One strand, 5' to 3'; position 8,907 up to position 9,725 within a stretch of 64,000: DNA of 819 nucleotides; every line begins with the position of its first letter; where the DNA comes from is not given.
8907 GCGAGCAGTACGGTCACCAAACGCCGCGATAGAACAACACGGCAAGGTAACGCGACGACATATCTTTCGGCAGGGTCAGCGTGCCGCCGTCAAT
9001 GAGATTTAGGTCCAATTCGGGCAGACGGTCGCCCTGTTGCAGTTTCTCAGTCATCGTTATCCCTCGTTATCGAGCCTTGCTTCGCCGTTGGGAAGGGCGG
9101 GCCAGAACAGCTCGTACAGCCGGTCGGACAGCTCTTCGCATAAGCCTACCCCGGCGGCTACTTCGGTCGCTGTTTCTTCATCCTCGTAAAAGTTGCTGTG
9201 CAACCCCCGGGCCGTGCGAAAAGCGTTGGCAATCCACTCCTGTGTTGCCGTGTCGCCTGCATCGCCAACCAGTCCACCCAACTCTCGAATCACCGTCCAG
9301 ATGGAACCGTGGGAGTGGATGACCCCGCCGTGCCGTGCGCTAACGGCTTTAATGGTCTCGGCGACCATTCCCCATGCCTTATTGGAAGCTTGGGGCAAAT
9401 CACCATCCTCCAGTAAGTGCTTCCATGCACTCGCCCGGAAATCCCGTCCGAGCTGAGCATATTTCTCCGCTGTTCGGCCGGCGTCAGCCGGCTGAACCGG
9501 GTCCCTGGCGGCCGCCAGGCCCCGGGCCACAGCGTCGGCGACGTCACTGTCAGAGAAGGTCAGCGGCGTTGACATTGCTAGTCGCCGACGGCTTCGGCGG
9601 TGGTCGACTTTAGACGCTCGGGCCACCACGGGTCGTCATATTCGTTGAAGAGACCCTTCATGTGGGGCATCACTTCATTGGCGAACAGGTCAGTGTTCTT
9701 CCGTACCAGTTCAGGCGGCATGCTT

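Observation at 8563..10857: Tightly packed three-gene operon: LLM flavin oxidoreductase, PaREP1/HEPN-like protein, candidate seleno-redoxin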

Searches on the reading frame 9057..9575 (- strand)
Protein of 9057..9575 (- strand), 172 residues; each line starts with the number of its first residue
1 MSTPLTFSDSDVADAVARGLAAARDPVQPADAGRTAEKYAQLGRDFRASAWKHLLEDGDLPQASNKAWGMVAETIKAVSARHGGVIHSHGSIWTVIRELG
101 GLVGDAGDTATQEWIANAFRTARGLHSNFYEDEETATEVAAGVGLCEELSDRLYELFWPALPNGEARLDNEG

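Call 3: search_protein_families(library=pfam, proteins=[window:9057-9575:-], max_evalue=1)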
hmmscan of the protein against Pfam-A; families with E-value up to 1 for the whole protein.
window:9057-9575:- (172 aa): 1 family
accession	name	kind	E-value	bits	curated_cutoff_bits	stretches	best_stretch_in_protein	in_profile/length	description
PF05942.16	PaREP1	-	4.8e-11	43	24.4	1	52-140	14-105/115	Archaeal PaREP1/PaREP8 family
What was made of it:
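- On PaREP1/PaREP8 (PF05942): 43 bits against 24.4, E 4.8e-11 (call 3).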

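Call 4: search_protein_families(library=ncbifam, proteins=[window:9057-9575:-], max_evalue=1)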
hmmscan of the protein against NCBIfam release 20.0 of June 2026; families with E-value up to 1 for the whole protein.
window:9057-9575:- (172 aa): 0 families
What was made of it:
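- Tried and rejected: NCBIfam: no model for PaREP1 (call 4).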

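Call 10: find_homologous_proteins(query=window:9057-9575:-)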
Query window:9057-9575:- (172 aa): 784 proteins with E <= 0.001 among 1270 candidates; the best 120 are listed.
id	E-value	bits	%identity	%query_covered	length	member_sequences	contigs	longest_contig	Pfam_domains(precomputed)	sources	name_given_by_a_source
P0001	1.3e-109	382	99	100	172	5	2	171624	PF05942.17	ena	-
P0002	1.2e-86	307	88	81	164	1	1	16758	PF05942.17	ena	-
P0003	7.8e-83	295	83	92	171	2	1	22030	PF05942.17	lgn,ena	-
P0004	2.5e-82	293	81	92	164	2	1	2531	PF05942.17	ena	-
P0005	1.9e-81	290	79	95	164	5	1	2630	PF05942.17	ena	-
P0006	7.7e-81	288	76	100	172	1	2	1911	PF05942.17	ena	-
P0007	9.5e-81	288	80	95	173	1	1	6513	PF05942.17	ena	-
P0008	1.8e-79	284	77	95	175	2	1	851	PF05942.17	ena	-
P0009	4.5e-79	282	76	100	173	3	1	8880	PF05942.17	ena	-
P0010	5.7e-79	282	77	96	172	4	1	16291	PF05942.17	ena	-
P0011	8.0e-79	281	79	92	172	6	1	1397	PF05942.17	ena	-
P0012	5.8e-78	279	78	96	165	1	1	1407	PF05942.17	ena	-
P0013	6.7e-78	278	77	95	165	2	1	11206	PF05942.17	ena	-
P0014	9.8e-78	278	78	92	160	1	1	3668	PF05942.17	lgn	-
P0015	3.6e-77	276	77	92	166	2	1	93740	PF05942.17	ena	-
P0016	5.9e-77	275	76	95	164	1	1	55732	PF05942.17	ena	-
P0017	2.4e-76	273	79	90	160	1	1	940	PF05942.17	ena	-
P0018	3.2e-76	273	73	100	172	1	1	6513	PF05942.17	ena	-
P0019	4.0e-76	273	74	93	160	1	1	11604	PF05942.17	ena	-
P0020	7.7e-76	272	73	100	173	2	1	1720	PF05942.17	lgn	-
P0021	1.1e-75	271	77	90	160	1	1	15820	PF05942.17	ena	-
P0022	1.2e-75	271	76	91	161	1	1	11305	PF05942.17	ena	-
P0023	2.1e-75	270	72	99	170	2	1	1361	PF05942.17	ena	-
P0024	4.9e-75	269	77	90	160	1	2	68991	PF05942.17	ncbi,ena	-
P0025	5.2e-75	269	72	99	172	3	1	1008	PF05942.17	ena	-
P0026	6.4e-75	269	72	97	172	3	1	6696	PF05942.17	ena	-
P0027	6.7e-75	269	72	100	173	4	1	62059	PF05942.17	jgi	-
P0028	9.3e-75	268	73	99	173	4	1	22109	PF05942.17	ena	-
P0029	1.2e-74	268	76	94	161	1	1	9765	PF05942.17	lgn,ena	-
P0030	1.6e-74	267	78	90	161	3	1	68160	PF05942.17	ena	-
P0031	2.3e-74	267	76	90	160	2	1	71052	PF05942.17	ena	-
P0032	1.0e-73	265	77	90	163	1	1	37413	PF05942.17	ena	-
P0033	1.3e-73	265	74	95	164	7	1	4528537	PF05942.17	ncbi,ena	-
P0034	1.3e-73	264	75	92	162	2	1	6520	PF05942.17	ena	-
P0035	1.7e-73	264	76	90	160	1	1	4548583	PF05942.17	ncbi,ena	-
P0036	1.7e-73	264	77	92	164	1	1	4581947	PF05942.17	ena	-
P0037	2.0e-73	264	75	92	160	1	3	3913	PF05942.17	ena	-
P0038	2.5e-73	264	69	99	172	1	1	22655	PF05942.17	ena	-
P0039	2.5e-73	264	77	90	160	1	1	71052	PF05942.17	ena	-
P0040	2.6e-73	264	71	99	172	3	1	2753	PF05942.17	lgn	-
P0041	4.6e-73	263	71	99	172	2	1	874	PF05942.17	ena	-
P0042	5.7e-73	262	68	99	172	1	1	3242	PF05942.17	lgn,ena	-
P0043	5.9e-73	262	75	90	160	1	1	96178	PF05942.17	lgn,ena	-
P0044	8.0e-73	262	75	90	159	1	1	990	PF05942.17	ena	-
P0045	8.6e-73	262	69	99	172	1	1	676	PF05942.17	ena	-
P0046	9.4e-73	262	73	96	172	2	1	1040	PF05942.17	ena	-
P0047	1.3e-72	261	72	92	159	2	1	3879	PF05942.17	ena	-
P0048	1.5e-72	261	74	93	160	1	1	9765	PF05942.17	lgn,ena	-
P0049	2.2e-72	261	71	99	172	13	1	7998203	PF05942.17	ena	-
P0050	2.3e-72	260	73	93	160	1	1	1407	PF05942.17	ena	-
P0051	3.0e-72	260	71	100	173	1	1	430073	PF05942.17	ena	-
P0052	3.1e-72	260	76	89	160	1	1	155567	PF05942.17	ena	-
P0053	3.6e-72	260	71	99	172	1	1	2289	PF05942.17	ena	-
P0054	6.0e-72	259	74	90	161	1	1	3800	PF05942.17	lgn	-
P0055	1.7e-71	258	69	97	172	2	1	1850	PF05942.17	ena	-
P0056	1.8e-71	258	74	90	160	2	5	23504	PF05942.17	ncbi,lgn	-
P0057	1.9e-71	257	74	90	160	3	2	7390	PF05942.17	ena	-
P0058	2.4e-71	257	69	97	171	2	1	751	PF05942.17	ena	-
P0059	4.1e-71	256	73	83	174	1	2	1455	PF05942.17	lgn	-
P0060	5.9e-71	256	71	92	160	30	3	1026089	PF05942.17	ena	-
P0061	7.6e-71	256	73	90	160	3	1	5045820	PF05942.17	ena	-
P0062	8.4e-71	255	70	94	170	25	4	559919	PF05942.17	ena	-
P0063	8.4e-71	255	75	81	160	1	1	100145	PF05942.17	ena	-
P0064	8.9e-71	255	74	84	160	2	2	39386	PF05942.17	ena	-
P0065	1.0e-70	255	73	92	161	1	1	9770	PF05942.17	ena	-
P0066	1.2e-70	255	68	98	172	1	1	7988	PF05942.17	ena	-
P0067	1.5e-70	255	72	92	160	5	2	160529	PF05942.17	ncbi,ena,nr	ncbi:MAG: hypothetical protein J4G13_08845 [Dehalococcoidia bacterium]|nr:hypothetical protein [Deha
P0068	3.0e-70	254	69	96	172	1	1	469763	PF05942.17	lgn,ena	-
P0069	3.0e-70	254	72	90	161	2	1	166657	PF05942.17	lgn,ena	-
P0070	4.5e-70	253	69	93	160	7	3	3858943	PF05942.17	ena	-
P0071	4.9e-70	253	73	90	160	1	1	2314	PF05942.17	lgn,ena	-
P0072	5.7e-70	253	69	100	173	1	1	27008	PF05942.17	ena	-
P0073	1.5e-69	251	74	90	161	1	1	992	PF05942.17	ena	-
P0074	2.3e-69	251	70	92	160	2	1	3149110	PF05942.17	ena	-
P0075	3.4e-69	250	71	90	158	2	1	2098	PF05942.17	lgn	-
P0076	4.0e-69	250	71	90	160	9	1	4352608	PF05942.17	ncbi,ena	-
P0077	4.5e-69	250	69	99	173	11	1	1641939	PF05942.17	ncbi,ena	-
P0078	7.4e-69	249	72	90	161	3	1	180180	PF05942.17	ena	-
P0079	8.5e-69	249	69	96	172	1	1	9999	PF05942.17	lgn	-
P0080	8.5e-69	249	72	90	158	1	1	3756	PF05942.17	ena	-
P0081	9.2e-69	249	68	100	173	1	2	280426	PF05942.17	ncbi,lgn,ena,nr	ncbi:MAG: hypothetical protein OXL37_14200 [Chloroflexota bacterium]|nr:hypothetical protein [Chloro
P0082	1.0e-68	249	67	92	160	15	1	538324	PF05942.17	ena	-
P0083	1.2e-68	248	69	92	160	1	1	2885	PF05942.17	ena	-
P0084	1.3e-68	248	71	92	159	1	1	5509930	PF05942.17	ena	-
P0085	1.8e-68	248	69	92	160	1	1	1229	PF05942.17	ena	-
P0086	2.5e-68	247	73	90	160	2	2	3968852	PF05942.17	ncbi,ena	-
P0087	2.5e-68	247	73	90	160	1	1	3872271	PF05942.17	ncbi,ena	-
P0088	2.5e-68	247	72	90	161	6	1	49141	PF05942.17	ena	-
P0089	2.7e-68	247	71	90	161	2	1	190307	PF05942.17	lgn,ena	-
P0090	4.0e-68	247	71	91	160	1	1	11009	PF05942.17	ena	-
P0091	4.5e-68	246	68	97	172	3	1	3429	PF05942.17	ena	-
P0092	7.0e-68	246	70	92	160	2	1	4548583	PF05942.17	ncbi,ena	-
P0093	7.3e-68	246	70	92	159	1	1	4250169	PF05942.17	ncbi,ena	-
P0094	7.4e-68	246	70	92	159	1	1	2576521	PF05942.17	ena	-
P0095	9.3e-68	245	71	92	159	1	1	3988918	PF05942.17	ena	-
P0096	1.3e-67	245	70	92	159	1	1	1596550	PF05942.17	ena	-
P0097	1.4e-67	245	69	94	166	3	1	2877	PF05942.17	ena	-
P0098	1.4e-67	245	70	90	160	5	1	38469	PF05942.17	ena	-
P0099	1.7e-67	245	71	90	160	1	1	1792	PF05942.17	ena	-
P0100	2.0e-67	244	70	90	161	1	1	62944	PF05942.17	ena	-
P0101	2.3e-67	244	68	93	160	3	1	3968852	PF05942.17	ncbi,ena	-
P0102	2.5e-67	244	69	90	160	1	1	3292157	PF05942.17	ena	-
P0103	2.6e-67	244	73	84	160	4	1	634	PF05942.17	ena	-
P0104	3.3e-67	244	72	87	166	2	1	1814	PF05942.17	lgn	-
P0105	3.6e-67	244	70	90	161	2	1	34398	PF05942.17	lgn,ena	-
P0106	3.8e-67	243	70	90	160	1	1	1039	PF05942.17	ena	-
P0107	5.1e-67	243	69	92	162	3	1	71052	PF05942.17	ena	-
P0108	5.3e-67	243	67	97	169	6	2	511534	PF05942.17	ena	-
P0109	5.7e-67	243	71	90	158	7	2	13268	PF05942.17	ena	-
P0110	6.1e-67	243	70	89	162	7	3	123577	PF05942.17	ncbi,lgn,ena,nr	ncbi:MAG: hypothetical protein F4W95_11500 [Chloroflexi bacterium]|nr:hypothetical protein [Chlorofl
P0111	6.2e-67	243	67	97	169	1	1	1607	PF05942.17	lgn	-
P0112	7.2e-67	243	66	93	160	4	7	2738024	PF05942.17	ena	-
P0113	1.5e-66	242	65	93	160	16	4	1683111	PF05942.17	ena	-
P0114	1.5e-66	242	69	90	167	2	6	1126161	PF05942.17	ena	-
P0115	1.9e-66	241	66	93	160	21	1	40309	PF05942.17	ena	-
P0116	2.0e-66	241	70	91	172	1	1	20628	PF05942.17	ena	-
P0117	3.3e-66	240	70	81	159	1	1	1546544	PF05942.17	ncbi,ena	-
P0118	3.3e-66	240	68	90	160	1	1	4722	PF05942.17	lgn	-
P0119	3.6e-66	240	69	92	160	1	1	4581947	PF05942.17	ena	-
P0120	3.8e-66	240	70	92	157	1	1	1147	PF05942.17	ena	-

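Call 11: find_encoding_contigs(protein=P0035, flank=5000, max_places=4)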
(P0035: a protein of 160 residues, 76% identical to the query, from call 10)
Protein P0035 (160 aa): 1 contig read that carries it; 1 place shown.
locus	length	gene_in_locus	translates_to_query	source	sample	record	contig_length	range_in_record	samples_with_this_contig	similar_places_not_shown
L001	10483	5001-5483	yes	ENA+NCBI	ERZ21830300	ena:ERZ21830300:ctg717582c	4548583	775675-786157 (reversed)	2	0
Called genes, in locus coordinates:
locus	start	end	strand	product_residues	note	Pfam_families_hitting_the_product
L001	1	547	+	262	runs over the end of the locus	PF00378:ECH_1, PF16113:ECH_2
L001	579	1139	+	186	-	-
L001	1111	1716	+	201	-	PF13599:Pentapeptide_4, PF00805:Pentapeptide, PF13576:Pentapeptide_3 (weak), PF00805:Pentapeptide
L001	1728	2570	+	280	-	PF12146:Hydrolase_4, PF00561:Abhydrolase_1, PF12697:Abhydrolase_6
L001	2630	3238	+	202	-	PF05685:Uma2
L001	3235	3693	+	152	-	PF05685:Uma2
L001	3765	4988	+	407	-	PF00296:Bac_luciferase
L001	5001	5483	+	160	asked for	PF05942:PaREP1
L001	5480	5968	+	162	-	PF05942:PaREP1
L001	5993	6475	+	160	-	PF05942:PaREP1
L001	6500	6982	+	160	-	PF05942:PaREP1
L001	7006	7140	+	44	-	-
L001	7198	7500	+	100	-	PF00578:AhpC-TSA (weak)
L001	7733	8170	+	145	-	PF00903:Glyoxalase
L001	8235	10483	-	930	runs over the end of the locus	PF13510:Fer2_4, PF22117:Fer4_Nqo3 (faint), PF12838:Fer4_7 (weak), PF13183:Fer4_8 (weak), PF14697:Fer4_21 (weak), PF04879:Molybdop_Fe4S4, PF00384:Molybdopterin, PF01568:Molydop_binding, +2 more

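Call 12: find_encoding_contigs(protein=P0092, flank=5000, max_places=4)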
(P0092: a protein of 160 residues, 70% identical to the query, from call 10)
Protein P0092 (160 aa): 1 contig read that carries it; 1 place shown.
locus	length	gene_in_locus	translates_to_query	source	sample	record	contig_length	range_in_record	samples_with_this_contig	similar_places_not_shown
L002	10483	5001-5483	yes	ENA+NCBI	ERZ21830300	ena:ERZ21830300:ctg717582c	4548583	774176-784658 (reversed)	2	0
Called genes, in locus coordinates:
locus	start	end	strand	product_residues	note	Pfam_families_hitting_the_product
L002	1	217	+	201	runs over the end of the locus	PF13599:Pentapeptide_4, PF00805:Pentapeptide, PF13576:Pentapeptide_3 (weak), PF00805:Pentapeptide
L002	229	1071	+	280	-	PF12146:Hydrolase_4, PF00561:Abhydrolase_1, PF12697:Abhydrolase_6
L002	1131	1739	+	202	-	PF05685:Uma2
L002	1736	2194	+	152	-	PF05685:Uma2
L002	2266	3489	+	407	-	PF00296:Bac_luciferase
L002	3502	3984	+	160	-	PF05942:PaREP1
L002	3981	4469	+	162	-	PF05942:PaREP1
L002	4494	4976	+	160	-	PF05942:PaREP1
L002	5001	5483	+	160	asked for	PF05942:PaREP1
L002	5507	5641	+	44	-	-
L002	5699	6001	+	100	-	PF00578:AhpC-TSA (weak)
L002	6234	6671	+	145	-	PF00903:Glyoxalase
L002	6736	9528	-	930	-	PF13510:Fer2_4, PF22117:Fer4_Nqo3 (faint), PF12838:Fer4_7 (weak), PF13183:Fer4_8 (weak), PF14697:Fer4_21 (weak), PF04879:Molybdop_Fe4S4, PF00384:Molybdopterin, PF01568:Molydop_binding, +2 more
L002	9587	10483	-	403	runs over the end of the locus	PF00155:Aminotran_1_2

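Call 14: find_related_loci(query=A1, collection=genome_contigs, flank=6000)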
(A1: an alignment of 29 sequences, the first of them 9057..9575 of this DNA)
Query A1 (172 aa) in genome_contigs; peptide patterns used: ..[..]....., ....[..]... (x = any residue, [..] = any of these).
216 stretches matched a pattern; 173 encode a relative of the query (tblastn E <= 1e-3); the best 80 are kept; 76 distinct loci.
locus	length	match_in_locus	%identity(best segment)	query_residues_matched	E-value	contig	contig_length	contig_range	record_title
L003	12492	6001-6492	77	1-164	1e-83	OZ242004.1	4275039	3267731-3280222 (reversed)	MAG: Dehalococcoidia bacterium isolate 6092164f-d889-4bea-886a-f75bca8a53ef genome assembly, chromosome: 1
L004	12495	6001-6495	75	1-165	1e-81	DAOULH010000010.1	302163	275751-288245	MAG TPA_asm: Dehalococcoidia bacterium isolate S8_392 140621, whole genome shotgun sequence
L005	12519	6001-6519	73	1-172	3e-81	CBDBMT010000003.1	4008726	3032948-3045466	MAG: Dehalococcoidia bacterium isolate 1551c8a5-dc05-4db4-a2c2-06e96cfb4e9a genome assembly, contig: contig_3, whole gen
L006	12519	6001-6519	72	1-172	2e-80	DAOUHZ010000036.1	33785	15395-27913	MAG TPA_asm: Dehalococcoidia bacterium isolate S20_122 k89_97548, whole genome shotgun sequence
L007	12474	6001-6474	76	2-159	6e-80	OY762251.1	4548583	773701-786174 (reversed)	MAG: Dehalococcoidia bacterium isolate d71b8fac-47d3-446e-896e-fb0c20447f33 genome assembly, chromosome: 1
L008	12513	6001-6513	72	1-171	2e-79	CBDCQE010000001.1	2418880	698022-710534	MAG: Dehalococcoidia bacterium isolate 93e12e9e-77eb-4f93-925f-bdd4af2af2f3 genome assembly, contig: contig_1, whole gen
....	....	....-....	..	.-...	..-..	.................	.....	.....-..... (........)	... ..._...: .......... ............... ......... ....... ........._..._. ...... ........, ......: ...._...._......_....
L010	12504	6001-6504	68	5-172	1e-75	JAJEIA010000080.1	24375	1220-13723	MAG: Dehalococcoidia bacterium isolate p16x63bins.3 k141_112693, whole genome shotgun sequence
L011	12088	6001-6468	73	2-159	5e-75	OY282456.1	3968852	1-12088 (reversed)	MAG: uncultured Dehalococcoidia bacterium genome assembly, chromosome: 1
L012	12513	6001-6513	67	1-171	3e-74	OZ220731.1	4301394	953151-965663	MAG: Dehalococcoidia bacterium isolate 4e89fbe3-e5a8-4f6c-a4f9-b322f53a0d40 genome assembly, chromosome: 1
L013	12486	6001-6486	69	2-163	2e-74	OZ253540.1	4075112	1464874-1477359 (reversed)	MAG: Dehalococcoidia bacterium isolate 12151d70-3c61-4942-ab7c-45b58ecc7731 genome assembly, chromosome: 1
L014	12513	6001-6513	71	1-165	4e-73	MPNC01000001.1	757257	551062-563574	MAG: SAR202 cluster bacterium bin87 NODE_3_length_757257_cov_19.5237_ID_5, whole genome shotgun sequence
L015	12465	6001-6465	73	5-159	5e-73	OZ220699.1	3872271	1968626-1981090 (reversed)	MAG: Dehalococcoidia bacterium isolate f58489c1-47d8-4967-8439-08667ebef3fd genome assembly, chromosome: 1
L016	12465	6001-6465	69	5-159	1e-72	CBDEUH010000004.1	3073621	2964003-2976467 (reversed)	MAG: Dehalococcoidia bacterium isolate bfea76a8-140f-4873-bc2f-160740800df5 genome assembly, contig: contig_4, whole gen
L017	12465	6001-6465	77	5-159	1e-72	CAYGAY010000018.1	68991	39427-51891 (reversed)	MAG TPA_asm: uncultured Dehalococcoidia bacterium isolate ERP110561_co1_15 genome assembly, contig: NODE_250_length_6899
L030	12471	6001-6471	64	3-159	5e-68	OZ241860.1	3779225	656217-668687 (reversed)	MAG: Dehalococcoidia bacterium isolate 622caf9c-9a0b-40dd-93ad-3e8d7e620a5e genome assembly, chromosome: 1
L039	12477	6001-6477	64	1-159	1e-64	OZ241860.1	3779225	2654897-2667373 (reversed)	MAG: Dehalococcoidia bacterium isolate 622caf9c-9a0b-40dd-93ad-3e8d7e620a5e genome assembly, chromosome: 1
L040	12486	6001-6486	59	1-162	2e-64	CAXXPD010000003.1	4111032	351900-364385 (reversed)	MAG: Dehalococcoidia bacterium isolate 373f655a-941a-4896-bdeb-30e4fc07ddf2 genome assembly, contig: contig_3, whole gen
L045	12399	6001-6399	69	25-159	5e-62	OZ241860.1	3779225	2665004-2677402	MAG: Dehalococcoidia bacterium isolate 622caf9c-9a0b-40dd-93ad-3e8d7e620a5e genome assembly, chromosome: 1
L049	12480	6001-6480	63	5-164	5e-60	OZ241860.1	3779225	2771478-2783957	MAG: Dehalococcoidia bacterium isolate 622caf9c-9a0b-40dd-93ad-3e8d7e620a5e genome assembly, chromosome: 1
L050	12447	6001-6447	64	11-159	8e-60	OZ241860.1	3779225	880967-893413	MAG: Dehalococcoidia bacterium isolate 622caf9c-9a0b-40dd-93ad-3e8d7e620a5e genome assembly, chromosome: 1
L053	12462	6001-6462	62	7-159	2e-58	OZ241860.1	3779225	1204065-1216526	MAG: Dehalococcoidia bacterium isolate 622caf9c-9a0b-40dd-93ad-3e8d7e620a5e genome assembly, chromosome: 1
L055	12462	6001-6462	61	7-160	7e-57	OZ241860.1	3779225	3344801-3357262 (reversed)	MAG: Dehalococcoidia bacterium isolate 622caf9c-9a0b-40dd-93ad-3e8d7e620a5e genome assembly, chromosome: 1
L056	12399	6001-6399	66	26-159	6e-55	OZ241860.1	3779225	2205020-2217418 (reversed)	MAG: Dehalococcoidia bacterium isolate 622caf9c-9a0b-40dd-93ad-3e8d7e620a5e genome assembly, chromosome: 1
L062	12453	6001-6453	60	10-159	3e-53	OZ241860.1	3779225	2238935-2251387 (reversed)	MAG: Dehalococcoidia bacterium isolate 622caf9c-9a0b-40dd-93ad-3e8d7e620a5e genome assembly, chromosome: 1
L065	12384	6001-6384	62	31-159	8e-52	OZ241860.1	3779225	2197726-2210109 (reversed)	MAG: Dehalococcoidia bacterium isolate 622caf9c-9a0b-40dd-93ad-3e8d7e620a5e genome assembly, chromosome: 1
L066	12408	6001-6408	63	25-160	4e-51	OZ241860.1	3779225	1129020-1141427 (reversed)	MAG: Dehalococcoidia bacterium isolate 622caf9c-9a0b-40dd-93ad-3e8d7e620a5e genome assembly, chromosome: 1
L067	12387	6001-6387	62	31-160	4e-51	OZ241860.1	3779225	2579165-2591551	MAG: Dehalococcoidia bacterium isolate 622caf9c-9a0b-40dd-93ad-3e8d7e620a5e genome assembly, chromosome: 1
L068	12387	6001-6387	62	31-160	2e-50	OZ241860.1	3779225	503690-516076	MAG: Dehalococcoidia bacterium isolate 622caf9c-9a0b-40dd-93ad-3e8d7e620a5e genome assembly, chromosome: 1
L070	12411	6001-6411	60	26-163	4e-50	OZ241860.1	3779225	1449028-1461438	MAG: Dehalococcoidia bacterium isolate 622caf9c-9a0b-40dd-93ad-3e8d7e620a5e genome assembly, chromosome: 1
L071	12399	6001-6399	60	26-159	6e-49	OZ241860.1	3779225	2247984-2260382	MAG: Dehalococcoidia bacterium isolate 622caf9c-9a0b-40dd-93ad-3e8d7e620a5e genome assembly, chromosome: 1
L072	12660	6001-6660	59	26-159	3e-47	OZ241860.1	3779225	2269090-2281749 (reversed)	MAG: Dehalococcoidia bacterium isolate 622caf9c-9a0b-40dd-93ad-3e8d7e620a5e genome assembly, chromosome: 1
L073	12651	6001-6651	60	31-160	1e-46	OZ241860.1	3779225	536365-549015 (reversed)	MAG: Dehalococcoidia bacterium isolate 622caf9c-9a0b-40dd-93ad-3e8d7e620a5e genome assembly, chromosome: 1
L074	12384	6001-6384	63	31-159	3e-43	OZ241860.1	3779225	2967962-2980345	MAG: Dehalococcoidia bacterium isolate 622caf9c-9a0b-40dd-93ad-3e8d7e620a5e genome assembly, chromosome: 1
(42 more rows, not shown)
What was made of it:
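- On PaREP1/PaREP8 (PF05942): All 78 retrieved loci come from Dehalococcoidia, Chloroflexota or SAR202 records (call 14).
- On Prx-like 1 UxxC selenoprotein: The whole-genome scan allowance was already used (call 14).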

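Call 19: search_solved_structures(query=A1, max_evalue=10, show_alignments=3)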
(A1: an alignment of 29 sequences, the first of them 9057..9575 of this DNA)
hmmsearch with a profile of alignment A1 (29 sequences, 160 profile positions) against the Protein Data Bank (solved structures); distinct sequences matched with E-value up to 10: 0.
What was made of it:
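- On PaREP1/PaREP8 (PF05942): There is no sequence-level PDB hit (call 19).
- Tried and rejected: PDB sequence search with the PaREP1 profile: no hit even at E = 10 (call 19).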

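Call 23: predict_structure(alignment_id=A1)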
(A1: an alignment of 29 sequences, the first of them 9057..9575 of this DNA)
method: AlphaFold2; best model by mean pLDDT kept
length: 172 residues; sequences in the alignment: 29
mean_pLDDT: 89.3   pTM: 0.86
mean pLDDT of the five models: 89.3, 88.7, 88.2, 88.0, 87.2
residues with pLDDT >= 90: 130; 70-90: 24; 50-70: 8; < 50: 10
segments of 3 or more residues with pLDDT < 50: 164-172
pLDDT, mean of each block of 10 residues (from residue 1): 75 97 88 91 97 96 96 97 92 97 96 97 84 87 98 94 47 35
secondary structure, 60 per line:
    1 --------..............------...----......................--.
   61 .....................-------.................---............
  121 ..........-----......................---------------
elements in order: H9-22 H36-57 H60-81 H89-105 H109-130 H136-157
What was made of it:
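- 9057..9575 (-): PaREP1/HEPN-family protein, 172 aa, six predicted helices. It has invariant DLPQAS-KAWG, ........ and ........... motifs and an invariant Cys146. The disordered C-terminal tail carries the redoxin's ribosome-binding site. AF2 pLDDT 89 (call 23).
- On PaREP1/PaREP8 (PF05942): AF2 model with pLDDT 89 and six helices (call 23).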
